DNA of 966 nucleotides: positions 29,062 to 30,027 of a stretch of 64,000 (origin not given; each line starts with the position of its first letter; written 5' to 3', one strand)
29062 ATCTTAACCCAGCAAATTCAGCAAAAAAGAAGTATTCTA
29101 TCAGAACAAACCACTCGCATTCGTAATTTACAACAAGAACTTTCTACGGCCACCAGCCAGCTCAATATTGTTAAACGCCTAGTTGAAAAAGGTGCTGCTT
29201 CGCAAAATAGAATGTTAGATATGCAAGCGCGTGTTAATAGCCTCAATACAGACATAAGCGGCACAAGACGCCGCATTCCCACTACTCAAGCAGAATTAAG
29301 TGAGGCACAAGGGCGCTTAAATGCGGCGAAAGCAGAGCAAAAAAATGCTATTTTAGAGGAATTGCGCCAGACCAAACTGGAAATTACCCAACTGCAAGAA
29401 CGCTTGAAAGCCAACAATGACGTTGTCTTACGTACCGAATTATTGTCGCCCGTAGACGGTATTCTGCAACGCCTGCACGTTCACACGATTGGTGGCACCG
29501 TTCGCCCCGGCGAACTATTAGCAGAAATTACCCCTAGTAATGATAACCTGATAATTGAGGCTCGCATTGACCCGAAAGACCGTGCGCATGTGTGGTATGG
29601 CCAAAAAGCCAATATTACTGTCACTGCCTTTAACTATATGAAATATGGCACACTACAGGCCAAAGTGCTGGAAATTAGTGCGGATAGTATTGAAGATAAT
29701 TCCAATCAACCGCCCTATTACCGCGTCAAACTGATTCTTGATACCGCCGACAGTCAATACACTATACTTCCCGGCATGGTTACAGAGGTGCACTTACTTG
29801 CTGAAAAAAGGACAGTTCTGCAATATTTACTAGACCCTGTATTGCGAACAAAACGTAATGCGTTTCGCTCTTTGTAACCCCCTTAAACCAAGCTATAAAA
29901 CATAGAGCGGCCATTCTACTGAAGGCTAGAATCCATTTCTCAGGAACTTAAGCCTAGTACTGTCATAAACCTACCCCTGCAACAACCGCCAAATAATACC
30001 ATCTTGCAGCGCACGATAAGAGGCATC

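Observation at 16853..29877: SPI-4-like locus: giant RTX adhesin plus T1SS with an embedded MotA/MotB-like (SiiB/SiiA-like) proton-channel pair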

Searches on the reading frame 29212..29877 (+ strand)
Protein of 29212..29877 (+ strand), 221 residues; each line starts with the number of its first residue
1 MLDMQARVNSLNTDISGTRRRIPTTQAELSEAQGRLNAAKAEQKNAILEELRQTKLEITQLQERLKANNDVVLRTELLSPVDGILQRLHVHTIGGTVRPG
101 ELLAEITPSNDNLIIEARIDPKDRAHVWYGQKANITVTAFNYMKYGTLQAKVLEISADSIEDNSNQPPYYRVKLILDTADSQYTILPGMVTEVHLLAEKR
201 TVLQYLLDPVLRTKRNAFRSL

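Call 5: search_protein_families(library=pfam, proteins=[window:29212-29877:+], max_evalue=0.1)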
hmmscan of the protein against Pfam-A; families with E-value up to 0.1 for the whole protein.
window:29212-29877:+ (221 aa): 2 families
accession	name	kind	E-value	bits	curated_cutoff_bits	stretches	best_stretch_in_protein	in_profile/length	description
PF13437.12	HlyD_3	-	4.8e-15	56.6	22.2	1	77-188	2-106/106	HlyD family secretion protein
PF16576.10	HlyD_D23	-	3.4e-07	30.2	30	1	25-143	59-175/214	Barrel-sandwich domain of CusB or HlyD membrane-fusion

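Call 7: search_protein_families(library=ncbifam, proteins=[window:29212-29877:+], max_evalue=0.01)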
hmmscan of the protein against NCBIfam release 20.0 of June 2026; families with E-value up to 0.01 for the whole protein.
window:29212-29877:+ (221 aa): 7 families
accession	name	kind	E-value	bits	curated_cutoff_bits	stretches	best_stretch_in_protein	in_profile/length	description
TIGR01843.1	type_I_hlyD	subfamily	3e-60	204.4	208.65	1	1-219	197-420/422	HlyD family type I secretion periplasmic adaptor subunit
TIGR01000.1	bacteriocin_acc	subfamily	3.7e-10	39.3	258.85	1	8-212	253-455/457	bacteriocin secretion accessory protein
TIGR00998.1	8a0101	subfamily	4.3e-09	35.7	390.8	1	24-141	150-269/334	EmrA/EmrK family multidrug efflux transporter periplasmic adaptor subunit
TIGR01730.1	RND_mfp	subfamily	2e-07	30.3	94.9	1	42-200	95-249/322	efflux RND transporter periplasmic adaptor subunit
TIGR02971.1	heterocyst_DevB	subfamily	2.5e-07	30.4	129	1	22-149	144-276/327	ABC exporter membrane fusion protein, DevB family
NF011715.0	PRK15136.1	equivalog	2.6e-06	26.3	563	1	15-139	160-278/390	multidrug efflux MFS transporter periplasmic adaptor subunit EmrA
TIGR03794.1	NHLM_micro_HlyD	equivalog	0.00019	20.5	156.2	1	21-158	206-339/421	NHLP bacteriocin system secretion protein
